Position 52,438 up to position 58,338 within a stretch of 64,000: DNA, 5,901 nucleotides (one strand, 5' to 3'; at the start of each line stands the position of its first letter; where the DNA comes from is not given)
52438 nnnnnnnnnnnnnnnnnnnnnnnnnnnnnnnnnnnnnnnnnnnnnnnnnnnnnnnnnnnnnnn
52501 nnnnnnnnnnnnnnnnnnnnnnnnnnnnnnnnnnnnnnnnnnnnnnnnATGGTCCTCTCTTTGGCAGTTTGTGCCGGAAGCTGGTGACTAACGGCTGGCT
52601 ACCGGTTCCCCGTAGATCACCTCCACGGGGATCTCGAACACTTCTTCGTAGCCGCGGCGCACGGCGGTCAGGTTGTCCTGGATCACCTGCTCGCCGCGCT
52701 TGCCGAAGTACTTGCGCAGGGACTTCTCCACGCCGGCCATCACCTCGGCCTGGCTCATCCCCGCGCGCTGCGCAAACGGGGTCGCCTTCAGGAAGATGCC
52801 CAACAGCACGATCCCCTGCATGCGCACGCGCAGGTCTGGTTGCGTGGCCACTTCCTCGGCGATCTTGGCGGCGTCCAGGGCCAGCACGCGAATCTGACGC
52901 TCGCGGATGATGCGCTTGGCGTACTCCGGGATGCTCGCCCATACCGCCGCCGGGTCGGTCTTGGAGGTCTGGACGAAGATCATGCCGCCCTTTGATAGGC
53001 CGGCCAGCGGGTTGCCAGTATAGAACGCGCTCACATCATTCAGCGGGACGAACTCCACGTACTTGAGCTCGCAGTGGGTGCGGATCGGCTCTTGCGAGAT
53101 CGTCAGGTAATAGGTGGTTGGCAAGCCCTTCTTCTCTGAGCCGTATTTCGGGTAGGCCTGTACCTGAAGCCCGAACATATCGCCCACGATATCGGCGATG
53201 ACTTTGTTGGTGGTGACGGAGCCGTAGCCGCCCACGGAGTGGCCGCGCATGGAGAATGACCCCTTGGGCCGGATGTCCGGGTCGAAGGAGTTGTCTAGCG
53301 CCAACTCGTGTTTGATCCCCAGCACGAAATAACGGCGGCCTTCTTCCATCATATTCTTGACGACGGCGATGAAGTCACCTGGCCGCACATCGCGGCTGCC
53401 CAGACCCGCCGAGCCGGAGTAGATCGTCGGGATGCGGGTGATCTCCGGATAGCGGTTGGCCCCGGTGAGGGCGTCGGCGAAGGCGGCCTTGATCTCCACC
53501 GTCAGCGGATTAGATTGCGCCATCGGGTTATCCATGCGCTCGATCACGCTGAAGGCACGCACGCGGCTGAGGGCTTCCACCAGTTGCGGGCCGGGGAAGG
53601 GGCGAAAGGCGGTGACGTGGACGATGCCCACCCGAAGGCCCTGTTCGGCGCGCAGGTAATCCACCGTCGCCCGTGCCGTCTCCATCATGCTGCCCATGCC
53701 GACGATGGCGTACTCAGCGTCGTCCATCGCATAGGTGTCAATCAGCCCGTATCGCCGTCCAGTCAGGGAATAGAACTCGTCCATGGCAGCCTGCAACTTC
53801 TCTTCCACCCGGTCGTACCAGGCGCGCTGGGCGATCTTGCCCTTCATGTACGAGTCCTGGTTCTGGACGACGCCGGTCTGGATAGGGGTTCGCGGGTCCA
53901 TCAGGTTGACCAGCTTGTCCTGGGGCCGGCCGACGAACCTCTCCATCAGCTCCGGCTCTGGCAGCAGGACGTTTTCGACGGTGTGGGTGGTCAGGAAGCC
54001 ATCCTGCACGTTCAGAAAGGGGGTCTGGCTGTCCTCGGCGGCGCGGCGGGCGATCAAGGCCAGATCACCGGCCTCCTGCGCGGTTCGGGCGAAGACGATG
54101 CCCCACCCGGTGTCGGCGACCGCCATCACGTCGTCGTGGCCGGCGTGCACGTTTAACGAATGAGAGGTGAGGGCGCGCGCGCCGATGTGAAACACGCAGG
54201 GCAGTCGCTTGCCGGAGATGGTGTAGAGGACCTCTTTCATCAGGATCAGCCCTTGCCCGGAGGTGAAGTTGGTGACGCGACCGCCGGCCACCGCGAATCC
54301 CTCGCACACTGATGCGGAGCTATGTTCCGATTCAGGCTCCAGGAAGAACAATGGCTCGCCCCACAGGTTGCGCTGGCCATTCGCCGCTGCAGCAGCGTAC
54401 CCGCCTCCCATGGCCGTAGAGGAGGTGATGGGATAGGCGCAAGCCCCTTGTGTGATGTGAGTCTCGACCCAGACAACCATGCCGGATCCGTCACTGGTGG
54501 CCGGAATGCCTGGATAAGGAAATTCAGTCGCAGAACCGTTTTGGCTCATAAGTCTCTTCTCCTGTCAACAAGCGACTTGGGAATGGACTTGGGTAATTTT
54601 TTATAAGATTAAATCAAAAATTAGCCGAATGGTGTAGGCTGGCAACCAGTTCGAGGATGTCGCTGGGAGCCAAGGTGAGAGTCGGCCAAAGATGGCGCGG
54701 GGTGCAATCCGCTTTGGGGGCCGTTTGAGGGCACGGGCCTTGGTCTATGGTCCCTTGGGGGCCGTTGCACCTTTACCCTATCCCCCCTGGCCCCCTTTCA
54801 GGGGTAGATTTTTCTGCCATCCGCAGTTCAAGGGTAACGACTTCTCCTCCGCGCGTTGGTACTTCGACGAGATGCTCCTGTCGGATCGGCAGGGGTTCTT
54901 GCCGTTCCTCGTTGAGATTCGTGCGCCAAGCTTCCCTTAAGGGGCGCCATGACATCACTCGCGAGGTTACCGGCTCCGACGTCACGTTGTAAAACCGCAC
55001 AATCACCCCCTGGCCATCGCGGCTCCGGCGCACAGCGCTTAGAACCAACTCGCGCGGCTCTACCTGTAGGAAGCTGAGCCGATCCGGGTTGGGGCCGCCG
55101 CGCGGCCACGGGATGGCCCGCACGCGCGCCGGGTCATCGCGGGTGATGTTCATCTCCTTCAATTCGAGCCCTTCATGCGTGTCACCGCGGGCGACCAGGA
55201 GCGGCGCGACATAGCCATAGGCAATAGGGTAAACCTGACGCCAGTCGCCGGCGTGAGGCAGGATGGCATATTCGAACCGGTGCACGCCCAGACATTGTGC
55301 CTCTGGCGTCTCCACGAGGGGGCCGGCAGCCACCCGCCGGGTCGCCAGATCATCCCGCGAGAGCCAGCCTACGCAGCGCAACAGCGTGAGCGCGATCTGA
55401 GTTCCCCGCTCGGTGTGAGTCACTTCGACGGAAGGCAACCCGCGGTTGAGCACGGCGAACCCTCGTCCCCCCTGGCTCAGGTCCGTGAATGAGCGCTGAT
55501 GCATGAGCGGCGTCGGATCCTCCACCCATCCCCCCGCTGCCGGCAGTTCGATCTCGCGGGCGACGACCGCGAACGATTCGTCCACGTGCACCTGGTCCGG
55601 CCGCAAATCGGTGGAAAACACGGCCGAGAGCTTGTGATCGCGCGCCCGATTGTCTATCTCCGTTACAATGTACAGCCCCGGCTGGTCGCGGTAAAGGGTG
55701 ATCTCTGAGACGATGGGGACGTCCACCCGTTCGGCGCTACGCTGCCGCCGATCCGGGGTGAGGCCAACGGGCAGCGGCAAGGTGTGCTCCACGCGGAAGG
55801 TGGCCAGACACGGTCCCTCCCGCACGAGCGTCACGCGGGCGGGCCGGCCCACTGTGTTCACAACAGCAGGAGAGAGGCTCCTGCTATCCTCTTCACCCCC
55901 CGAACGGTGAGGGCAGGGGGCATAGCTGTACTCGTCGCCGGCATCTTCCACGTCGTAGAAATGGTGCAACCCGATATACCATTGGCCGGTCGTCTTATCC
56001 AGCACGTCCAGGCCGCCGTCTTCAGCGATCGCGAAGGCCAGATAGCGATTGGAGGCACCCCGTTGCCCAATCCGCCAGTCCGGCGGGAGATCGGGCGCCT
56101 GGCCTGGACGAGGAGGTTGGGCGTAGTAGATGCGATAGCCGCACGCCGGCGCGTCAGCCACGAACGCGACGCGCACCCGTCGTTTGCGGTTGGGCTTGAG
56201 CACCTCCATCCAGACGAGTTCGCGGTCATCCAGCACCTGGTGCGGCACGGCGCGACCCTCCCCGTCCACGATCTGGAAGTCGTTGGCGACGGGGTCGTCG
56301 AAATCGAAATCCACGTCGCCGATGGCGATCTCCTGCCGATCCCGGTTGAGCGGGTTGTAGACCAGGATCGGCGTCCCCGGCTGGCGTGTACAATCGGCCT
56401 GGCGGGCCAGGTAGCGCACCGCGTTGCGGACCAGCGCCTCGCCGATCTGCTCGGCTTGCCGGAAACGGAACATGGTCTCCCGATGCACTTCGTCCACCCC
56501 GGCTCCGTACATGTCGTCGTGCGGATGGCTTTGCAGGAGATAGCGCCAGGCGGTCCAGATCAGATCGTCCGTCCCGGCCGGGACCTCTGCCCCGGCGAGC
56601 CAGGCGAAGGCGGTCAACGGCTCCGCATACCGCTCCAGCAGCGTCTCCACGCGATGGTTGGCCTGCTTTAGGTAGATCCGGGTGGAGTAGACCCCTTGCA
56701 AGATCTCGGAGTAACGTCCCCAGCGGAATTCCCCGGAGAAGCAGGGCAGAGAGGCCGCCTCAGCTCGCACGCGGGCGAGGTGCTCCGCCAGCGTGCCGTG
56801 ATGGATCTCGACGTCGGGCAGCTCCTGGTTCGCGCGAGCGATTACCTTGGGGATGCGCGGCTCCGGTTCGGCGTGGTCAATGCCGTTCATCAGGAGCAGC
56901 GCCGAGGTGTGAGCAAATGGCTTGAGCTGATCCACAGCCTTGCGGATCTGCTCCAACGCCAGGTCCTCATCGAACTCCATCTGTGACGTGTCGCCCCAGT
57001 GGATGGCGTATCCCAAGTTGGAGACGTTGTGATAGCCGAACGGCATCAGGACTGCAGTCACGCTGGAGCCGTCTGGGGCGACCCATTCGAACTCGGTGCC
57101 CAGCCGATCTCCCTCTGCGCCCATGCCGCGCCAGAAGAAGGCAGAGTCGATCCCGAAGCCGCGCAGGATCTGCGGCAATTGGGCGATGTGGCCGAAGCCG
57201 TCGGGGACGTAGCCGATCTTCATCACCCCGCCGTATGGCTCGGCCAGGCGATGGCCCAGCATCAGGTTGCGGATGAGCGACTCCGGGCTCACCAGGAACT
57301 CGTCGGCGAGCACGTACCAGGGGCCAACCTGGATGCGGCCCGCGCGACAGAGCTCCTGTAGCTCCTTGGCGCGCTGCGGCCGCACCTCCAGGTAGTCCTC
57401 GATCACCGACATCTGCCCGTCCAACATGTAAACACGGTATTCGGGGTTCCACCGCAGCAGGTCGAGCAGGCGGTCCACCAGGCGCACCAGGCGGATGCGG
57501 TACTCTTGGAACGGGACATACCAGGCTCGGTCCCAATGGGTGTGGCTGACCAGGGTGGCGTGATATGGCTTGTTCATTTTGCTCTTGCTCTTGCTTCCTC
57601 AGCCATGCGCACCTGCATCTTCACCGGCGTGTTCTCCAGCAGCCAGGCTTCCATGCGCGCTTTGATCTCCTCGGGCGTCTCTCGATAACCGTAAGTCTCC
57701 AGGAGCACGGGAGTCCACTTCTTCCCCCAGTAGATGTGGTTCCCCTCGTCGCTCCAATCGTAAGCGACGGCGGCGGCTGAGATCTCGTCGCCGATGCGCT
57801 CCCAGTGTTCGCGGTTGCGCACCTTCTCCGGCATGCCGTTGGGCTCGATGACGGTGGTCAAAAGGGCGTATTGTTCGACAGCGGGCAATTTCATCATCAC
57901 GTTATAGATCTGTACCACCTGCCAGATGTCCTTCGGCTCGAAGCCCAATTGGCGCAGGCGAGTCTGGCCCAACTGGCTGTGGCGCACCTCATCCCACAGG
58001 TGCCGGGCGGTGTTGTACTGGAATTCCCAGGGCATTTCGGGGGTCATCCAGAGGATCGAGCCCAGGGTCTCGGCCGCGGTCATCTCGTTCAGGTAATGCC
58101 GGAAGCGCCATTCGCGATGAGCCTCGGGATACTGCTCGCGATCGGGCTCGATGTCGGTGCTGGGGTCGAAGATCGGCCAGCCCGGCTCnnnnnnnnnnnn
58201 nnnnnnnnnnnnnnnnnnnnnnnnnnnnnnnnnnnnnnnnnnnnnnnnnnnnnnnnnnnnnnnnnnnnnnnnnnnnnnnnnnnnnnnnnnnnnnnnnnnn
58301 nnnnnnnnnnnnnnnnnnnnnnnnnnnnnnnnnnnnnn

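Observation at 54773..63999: Candidate undescribed glycoside-processing pathway: sugar ABC importer + URO-D-like + ferritin-like diiron + GH38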

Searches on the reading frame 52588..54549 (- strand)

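Call 3: search_protein_families(library=pfam, proteins=[window:52588-54549:-], max_evalue=0.01)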
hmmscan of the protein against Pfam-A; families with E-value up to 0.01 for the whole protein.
window:52588-54549:- (653 aa): 4 families
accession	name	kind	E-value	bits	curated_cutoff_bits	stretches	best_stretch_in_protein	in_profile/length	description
PF01855.24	POR_N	-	5.9e-54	183.7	27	1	36-256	11-230/231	Pyruvate flavodoxin/ferredoxin oxidoreductase, thiamine diP-bdg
PF01558.24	POR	-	1.5e-34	120.1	27.4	1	440-635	1-173/173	Pyruvate ferredoxin/flavodoxin oxidoreductase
PF17147.9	PFOR_II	-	2.5e-17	63.5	27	1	278-360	1-81/102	Pyruvate:ferredoxin oxidoreductase core domain II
PF02780.25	Transketolase_C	-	0.002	18.5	25.9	1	279-337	11-68/124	Transketolase, C-terminal domain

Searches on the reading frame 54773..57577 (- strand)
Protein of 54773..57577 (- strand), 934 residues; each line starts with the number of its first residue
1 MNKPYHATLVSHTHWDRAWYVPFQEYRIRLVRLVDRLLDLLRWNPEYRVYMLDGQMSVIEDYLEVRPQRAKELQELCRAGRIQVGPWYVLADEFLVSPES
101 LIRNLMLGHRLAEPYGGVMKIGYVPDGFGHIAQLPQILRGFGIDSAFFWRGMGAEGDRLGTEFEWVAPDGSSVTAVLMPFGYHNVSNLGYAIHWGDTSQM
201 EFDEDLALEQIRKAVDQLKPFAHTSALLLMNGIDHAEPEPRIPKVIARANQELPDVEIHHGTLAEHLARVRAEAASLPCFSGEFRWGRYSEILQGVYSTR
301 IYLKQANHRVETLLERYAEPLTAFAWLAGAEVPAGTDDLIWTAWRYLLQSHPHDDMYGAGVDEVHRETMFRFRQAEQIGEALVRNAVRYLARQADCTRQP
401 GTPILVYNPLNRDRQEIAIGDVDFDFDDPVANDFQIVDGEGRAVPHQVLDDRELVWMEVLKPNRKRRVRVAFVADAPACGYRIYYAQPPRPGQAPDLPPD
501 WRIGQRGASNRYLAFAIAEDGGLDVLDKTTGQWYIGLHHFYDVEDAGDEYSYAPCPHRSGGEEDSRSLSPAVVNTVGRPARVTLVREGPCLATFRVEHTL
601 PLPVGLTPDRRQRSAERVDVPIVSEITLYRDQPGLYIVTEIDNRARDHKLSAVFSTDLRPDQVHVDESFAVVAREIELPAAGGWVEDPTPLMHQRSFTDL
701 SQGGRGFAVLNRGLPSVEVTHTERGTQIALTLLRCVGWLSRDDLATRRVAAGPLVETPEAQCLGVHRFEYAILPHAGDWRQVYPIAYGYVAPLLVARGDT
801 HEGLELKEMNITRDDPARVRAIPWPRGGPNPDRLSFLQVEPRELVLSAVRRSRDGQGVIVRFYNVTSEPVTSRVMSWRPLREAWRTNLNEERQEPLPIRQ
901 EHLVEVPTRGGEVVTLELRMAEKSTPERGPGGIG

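Call 3: search_protein_families(library=pfam, proteins=[window:54773-57577:-], max_evalue=0.01)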
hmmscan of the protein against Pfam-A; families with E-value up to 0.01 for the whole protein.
window:54773-57577:- (934 aa): 4 families
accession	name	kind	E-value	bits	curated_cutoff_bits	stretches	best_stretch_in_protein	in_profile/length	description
PF01074.27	Glyco_hydro_38N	-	4e-40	138.4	25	1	7-272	2-257/270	Glycosyl hydrolases family 38 N-terminal domain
PF09261.16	Alpha-mann_mid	-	2.2e-08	34.5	31.1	1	293-390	3-96/96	Alpha mannosidase middle domain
PF07748.19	Glyco_hydro_38C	-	4e-08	34.2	25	1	510-736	3-200/206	Glycosyl hydrolases family 38 C-terminal domain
PF17677.7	Glyco_hydro38C2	-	4.2e-08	33.6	22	1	844-915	2-71/72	Glycosyl hydrolases family 38 C-terminal beta sandwich domain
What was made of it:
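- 54773..57577 (-): Cytoplasmic GH38 alpha-mannosidase, translationally coupled to D1 through an ATGA overlap. Four GH38 Pfam domains (call 3).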

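Call 5: search_protein_families(library=ncbifam, proteins=[window:54773-57577:-], max_evalue=0.01)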
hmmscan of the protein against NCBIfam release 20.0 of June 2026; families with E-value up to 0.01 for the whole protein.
window:54773-57577:- (934 aa): 1 family
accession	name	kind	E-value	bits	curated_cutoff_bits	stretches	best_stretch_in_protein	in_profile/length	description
NF007331.0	PRK09819.1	equivalog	2.7e-144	482.1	1138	1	9-902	8-869/885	mannosylglycerate hydrolase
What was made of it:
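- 54773..57577 (-): The NCBIfam mannosylglycerate hydrolase model scores 482 against a cut-off of 1138, so it is not that equivalog (call 5).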

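Call 28: search_solved_structures(query=window:54773-57577:-, max_evalue=1e-10)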
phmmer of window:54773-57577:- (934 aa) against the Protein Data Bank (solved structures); distinct sequences matched with E-value up to 1e-10: 11.
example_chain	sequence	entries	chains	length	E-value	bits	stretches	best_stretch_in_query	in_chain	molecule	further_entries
3lvt_A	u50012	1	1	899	1.9e-103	350.5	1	8-804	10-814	Glycosyl hydrolase, family 38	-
5kbp_A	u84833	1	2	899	1.9e-103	350.5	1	8-803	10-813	Glycosyl hydrolase, family 38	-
2wyh_A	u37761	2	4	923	2.7e-99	336.8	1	8-808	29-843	ALPHA-MANNOSIDASE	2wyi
6lz1_A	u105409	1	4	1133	1.5e-18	69.5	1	9-391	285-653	Ams1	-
7dd9_A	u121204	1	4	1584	4.3e-18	68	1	9-391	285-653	Alpha-mannosidase,ZZ-type zinc finger-containing protein P35G2.11c,Maltose/maltodextrin-bi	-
7vqo_A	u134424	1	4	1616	3.9e-17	64.8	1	9-417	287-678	Ams1, Nbr1 and malE fusion protein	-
7ufr_A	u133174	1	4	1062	2.7e-14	55.5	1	7-374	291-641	Alpha-mannosidase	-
7ufs_A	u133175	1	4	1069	1.9e-13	52.6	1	9-371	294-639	Alpha-mannosidase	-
7ufu_A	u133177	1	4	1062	3.3e-13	51.8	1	7-374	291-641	Alpha-mannosidase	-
7uft_A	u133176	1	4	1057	4.6e-12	48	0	8-178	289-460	Alpha-mannosidase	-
5jm0_A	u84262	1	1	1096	2.1e-11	45.9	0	11-181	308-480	Alpha-mannosidase,Alpha-mannosidase,Alpha-mannosidase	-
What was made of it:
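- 54773..57577 (-): Nearest solved relatives are Enterococcus 3lvt and Streptococcus pyogenes 2wyh, E 1e-99 to 1e-103 (call 28).
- Closest known: Bacterial cytoplasmic GH38 loci with CUT1 importers. Same: The same GH38 subfamily (E about 1e-100, call 28), paired with an ABC sugar importer and a repressor.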

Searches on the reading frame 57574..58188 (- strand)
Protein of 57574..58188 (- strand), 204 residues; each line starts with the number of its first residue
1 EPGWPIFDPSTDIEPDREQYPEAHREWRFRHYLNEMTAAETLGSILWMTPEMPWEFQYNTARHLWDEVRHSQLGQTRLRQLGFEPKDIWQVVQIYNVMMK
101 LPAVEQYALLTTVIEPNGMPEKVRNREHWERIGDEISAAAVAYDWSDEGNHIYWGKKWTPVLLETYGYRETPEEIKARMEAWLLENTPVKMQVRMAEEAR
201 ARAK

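Call 43: search_protein_families(library=pfam, proteins=[window:57574-58188:-], max_evalue=1)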
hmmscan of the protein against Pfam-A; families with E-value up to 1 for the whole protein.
window:57574-58188:- (204 aa): 4 families
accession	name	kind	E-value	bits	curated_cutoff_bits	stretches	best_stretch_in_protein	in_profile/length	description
PF04305.20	DUF455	-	4.1e-10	40.1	34.3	1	35-203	74-239/247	Protein of unknown function (DUF455)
PF10251.14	PEN-2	-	0.035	15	25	1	32-69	46-83/93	Presenilin enhancer-2 subunit of gamma secretase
PF21267.3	UBAP-1_UBA2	-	0.084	13.2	27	1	76-96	6-26/39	Ubiquitin-associated protein 1, UBA2 domain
PF25355.1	DUF7882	-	0.14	12.6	27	0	42-63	50-71/97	Domain of unknown function (DUF7882)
